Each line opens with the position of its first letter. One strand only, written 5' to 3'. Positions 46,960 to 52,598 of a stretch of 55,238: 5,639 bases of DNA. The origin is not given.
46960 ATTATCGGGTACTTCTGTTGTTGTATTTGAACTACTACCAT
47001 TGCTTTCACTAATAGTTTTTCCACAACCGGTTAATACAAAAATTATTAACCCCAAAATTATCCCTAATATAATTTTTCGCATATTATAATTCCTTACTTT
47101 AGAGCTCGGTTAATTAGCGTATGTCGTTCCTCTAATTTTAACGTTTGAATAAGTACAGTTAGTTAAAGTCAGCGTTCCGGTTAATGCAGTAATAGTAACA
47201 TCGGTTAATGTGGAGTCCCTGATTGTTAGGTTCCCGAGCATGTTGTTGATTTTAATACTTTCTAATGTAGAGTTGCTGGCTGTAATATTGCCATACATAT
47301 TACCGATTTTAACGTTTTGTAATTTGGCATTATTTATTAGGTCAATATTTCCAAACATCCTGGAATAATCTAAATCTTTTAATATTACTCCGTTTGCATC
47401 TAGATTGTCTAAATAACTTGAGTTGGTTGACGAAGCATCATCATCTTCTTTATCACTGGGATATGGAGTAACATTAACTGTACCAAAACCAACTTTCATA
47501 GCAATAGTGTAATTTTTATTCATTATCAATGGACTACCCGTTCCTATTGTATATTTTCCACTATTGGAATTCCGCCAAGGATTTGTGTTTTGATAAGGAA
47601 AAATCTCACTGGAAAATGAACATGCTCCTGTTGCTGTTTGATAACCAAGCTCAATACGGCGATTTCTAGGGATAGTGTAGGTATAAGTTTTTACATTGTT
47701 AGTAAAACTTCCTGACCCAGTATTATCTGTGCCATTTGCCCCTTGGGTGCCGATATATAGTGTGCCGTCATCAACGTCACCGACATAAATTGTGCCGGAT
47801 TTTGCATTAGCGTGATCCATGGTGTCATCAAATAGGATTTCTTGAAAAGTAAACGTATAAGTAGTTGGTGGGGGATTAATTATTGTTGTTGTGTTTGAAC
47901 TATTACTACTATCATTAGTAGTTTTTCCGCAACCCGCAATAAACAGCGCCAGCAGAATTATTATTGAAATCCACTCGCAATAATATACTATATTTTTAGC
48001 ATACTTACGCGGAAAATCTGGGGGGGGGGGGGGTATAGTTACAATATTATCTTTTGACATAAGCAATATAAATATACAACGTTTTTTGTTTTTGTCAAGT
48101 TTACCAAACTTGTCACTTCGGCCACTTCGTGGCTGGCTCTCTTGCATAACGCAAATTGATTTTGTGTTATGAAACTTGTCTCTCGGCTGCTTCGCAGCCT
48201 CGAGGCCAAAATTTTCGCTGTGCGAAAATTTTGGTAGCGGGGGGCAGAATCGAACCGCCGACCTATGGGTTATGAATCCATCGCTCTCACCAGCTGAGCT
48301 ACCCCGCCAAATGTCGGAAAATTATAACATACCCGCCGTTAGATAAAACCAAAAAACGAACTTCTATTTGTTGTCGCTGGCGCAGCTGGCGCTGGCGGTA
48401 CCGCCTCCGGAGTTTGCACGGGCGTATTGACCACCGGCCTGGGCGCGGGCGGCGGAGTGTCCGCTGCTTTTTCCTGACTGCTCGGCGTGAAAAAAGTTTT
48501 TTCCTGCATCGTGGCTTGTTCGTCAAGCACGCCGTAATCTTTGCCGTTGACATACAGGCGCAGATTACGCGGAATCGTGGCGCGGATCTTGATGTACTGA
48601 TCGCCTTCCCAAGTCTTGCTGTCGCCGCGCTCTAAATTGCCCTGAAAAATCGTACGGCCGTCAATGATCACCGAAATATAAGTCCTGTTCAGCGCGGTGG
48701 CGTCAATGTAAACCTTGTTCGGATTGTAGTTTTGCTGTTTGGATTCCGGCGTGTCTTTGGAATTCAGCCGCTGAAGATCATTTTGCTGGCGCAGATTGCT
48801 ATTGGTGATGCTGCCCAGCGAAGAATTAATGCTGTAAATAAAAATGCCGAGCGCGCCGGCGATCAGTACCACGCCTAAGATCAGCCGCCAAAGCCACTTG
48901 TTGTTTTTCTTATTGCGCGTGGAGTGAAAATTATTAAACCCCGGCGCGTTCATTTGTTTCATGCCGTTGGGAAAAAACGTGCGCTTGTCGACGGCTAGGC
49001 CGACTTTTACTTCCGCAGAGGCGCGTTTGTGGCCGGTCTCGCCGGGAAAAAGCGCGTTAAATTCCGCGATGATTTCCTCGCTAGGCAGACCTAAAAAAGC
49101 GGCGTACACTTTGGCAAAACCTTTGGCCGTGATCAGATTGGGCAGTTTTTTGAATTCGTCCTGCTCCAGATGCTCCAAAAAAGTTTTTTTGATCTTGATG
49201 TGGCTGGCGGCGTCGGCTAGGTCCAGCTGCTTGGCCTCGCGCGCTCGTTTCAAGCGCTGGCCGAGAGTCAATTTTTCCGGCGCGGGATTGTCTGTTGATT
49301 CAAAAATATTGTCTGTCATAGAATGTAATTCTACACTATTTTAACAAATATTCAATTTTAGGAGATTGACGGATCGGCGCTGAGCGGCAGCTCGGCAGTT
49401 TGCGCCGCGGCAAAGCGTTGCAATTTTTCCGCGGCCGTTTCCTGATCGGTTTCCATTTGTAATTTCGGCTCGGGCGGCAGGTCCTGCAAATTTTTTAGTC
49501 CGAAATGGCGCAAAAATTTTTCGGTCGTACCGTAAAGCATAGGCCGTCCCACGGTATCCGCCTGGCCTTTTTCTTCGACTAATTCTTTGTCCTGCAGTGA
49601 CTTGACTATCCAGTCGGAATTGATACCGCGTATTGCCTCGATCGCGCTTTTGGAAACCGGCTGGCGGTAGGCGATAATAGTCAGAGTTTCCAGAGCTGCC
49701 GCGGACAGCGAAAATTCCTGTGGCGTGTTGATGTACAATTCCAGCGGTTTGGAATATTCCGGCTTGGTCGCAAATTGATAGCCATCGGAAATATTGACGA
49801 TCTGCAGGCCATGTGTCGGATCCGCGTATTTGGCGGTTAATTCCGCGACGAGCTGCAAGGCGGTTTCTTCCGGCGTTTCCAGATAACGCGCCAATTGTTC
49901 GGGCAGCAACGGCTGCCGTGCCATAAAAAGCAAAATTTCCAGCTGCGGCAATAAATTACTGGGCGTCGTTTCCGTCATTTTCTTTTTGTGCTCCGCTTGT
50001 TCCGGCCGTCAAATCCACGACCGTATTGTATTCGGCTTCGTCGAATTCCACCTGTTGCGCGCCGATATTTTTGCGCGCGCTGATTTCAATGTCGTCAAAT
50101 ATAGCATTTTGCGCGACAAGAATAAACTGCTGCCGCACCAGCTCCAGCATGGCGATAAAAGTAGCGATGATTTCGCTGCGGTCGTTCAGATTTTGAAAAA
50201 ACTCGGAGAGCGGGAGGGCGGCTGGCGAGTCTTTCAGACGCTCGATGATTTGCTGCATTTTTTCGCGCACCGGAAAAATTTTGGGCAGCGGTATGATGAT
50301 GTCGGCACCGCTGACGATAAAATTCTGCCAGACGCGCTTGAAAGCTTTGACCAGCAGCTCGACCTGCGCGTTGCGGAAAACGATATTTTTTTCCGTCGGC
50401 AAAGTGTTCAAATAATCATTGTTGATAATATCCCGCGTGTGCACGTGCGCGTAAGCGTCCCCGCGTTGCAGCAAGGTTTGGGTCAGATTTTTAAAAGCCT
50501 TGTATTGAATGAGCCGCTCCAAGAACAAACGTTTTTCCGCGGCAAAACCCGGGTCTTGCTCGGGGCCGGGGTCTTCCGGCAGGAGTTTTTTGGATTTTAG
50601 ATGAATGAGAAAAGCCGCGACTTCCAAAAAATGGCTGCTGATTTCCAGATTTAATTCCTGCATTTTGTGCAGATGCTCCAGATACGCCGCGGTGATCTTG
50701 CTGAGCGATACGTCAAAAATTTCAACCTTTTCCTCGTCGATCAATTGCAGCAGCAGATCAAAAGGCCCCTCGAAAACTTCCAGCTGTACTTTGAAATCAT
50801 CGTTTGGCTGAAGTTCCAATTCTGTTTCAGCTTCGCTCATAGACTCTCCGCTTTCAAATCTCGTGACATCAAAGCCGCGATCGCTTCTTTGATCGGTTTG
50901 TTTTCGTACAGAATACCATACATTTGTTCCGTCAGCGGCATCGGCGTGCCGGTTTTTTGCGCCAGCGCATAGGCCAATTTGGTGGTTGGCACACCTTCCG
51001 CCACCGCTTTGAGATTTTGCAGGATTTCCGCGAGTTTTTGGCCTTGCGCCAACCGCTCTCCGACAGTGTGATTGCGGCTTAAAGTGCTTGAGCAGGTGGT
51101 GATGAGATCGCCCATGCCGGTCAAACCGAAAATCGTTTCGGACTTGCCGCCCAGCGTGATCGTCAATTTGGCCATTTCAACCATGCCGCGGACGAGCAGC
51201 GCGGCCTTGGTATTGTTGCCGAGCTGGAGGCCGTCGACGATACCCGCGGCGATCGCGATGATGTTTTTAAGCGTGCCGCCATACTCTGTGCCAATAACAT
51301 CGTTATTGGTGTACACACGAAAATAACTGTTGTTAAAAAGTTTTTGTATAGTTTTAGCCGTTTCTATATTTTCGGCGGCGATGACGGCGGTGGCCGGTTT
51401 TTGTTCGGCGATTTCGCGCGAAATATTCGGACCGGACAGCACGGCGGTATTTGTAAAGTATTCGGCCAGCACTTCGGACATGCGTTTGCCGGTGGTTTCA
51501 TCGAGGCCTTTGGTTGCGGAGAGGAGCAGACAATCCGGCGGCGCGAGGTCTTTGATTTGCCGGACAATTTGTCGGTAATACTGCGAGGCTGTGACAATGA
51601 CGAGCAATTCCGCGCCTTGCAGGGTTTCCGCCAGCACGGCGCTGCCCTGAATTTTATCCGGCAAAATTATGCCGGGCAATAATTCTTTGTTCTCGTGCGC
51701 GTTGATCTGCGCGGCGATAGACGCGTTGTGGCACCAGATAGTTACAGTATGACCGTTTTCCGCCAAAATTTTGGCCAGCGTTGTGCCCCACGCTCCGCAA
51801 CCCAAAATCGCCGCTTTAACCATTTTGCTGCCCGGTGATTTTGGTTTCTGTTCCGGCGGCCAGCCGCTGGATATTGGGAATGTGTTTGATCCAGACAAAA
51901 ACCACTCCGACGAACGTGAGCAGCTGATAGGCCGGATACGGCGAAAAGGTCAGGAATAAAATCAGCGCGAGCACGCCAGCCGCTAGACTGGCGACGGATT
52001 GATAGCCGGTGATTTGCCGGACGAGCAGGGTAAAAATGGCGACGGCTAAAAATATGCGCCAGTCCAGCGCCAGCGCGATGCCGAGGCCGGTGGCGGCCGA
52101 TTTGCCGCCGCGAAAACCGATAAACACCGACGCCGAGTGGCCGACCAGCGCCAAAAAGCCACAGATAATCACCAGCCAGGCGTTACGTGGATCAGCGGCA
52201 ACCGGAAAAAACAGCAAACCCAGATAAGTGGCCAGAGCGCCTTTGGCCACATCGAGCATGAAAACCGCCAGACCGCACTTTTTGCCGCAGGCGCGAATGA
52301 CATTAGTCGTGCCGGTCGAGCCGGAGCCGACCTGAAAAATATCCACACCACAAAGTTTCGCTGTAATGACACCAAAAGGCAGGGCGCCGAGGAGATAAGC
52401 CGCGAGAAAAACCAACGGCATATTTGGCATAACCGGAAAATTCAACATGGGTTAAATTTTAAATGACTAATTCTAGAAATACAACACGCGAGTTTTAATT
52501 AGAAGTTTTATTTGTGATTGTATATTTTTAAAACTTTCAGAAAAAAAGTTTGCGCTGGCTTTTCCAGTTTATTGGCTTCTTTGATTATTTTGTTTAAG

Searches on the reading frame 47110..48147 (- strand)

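Call 57: search_protein_families(library=pfam, max_evalue=0.001, proteins=[window:47110-48147:-])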
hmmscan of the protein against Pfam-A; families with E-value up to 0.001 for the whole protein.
window:47110-48147:- (345 aa): 1 family
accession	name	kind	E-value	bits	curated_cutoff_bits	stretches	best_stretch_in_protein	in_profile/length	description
PF13349.12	DUF4097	-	5e-07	29.8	22.9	1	159-339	72-161/247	Toastrack DUF4097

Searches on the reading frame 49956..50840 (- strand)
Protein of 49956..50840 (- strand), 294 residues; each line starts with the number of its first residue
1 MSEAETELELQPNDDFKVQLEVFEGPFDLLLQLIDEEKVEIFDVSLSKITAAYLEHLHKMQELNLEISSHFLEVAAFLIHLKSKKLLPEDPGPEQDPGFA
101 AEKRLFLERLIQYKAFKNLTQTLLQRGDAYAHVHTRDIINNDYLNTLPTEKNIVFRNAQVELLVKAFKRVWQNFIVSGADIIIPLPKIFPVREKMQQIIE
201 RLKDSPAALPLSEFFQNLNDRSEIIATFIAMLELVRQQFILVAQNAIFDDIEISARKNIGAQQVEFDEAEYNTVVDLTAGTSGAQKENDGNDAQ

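Call 57: search_protein_families(library=pfam, max_evalue=0.001, proteins=[window:49956-50840:-])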
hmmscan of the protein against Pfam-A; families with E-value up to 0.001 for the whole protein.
window:49956-50840:- (294 aa): 1 family
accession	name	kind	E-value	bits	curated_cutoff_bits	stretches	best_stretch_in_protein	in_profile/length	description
PF02616.19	SMC_ScpA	-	1.3e-27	97.8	24.6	1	33-254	1-230/232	Segregation and condensation protein ScpA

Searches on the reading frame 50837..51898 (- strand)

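Call 57: search_protein_families(library=pfam, max_evalue=0.001, proteins=[window:50837-51898:-])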
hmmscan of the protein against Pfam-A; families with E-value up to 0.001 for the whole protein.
window:50837-51898:- (353 aa): 6 families
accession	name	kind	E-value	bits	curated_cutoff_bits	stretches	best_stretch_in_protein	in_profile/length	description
PF07479.19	NAD_Gly3P_dh_C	-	1e-53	181.8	25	1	200-340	1-141/142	NAD-dependent glycerol-3-phosphate dehydrogenase C-terminus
PF01210.29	NAD_Gly3P_dh_N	-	3.4e-44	151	23.1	1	28-180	1-157/158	NAD-dependent glycerol-3-phosphate dehydrogenase N-terminus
PF20618.3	GPD_NAD_C_bact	-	8.1e-19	68.4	27.6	1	260-326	1-66/66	Bacterial GPD, NAD-dependent C-terminal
PF02558.23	ApbA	-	1.2e-07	31.9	22.2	1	30-155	2-120/150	Ketopantoate reductase PanE/ApbA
PF03446.21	NAD_binding_2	-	0.00059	20.3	21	0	30-136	3-100/161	NAD binding domain of 6-phosphogluconate dehydrogenase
PF03807.23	F420_oxidored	-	0.00081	20.4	21.6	0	29-128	2-91/94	NADP oxidoreductase coenzyme F420-dependent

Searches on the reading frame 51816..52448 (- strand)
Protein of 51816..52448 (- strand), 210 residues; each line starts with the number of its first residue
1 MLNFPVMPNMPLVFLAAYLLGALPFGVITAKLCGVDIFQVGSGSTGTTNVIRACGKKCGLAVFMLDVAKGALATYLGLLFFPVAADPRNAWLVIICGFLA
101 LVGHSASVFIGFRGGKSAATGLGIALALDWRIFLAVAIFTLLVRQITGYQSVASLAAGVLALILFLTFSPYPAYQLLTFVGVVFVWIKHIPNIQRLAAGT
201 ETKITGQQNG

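Call 57: search_protein_families(library=pfam, max_evalue=0.001, proteins=[window:51816-52448:-])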
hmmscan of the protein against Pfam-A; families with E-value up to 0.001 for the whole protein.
window:51816-52448:- (210 aa): 1 family
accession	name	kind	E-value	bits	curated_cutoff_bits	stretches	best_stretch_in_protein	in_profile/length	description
PF02660.20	G3P_acyltransf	-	8e-43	146.8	24.1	1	16-196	1-164/164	Glycerol-3-phosphate acyltransferase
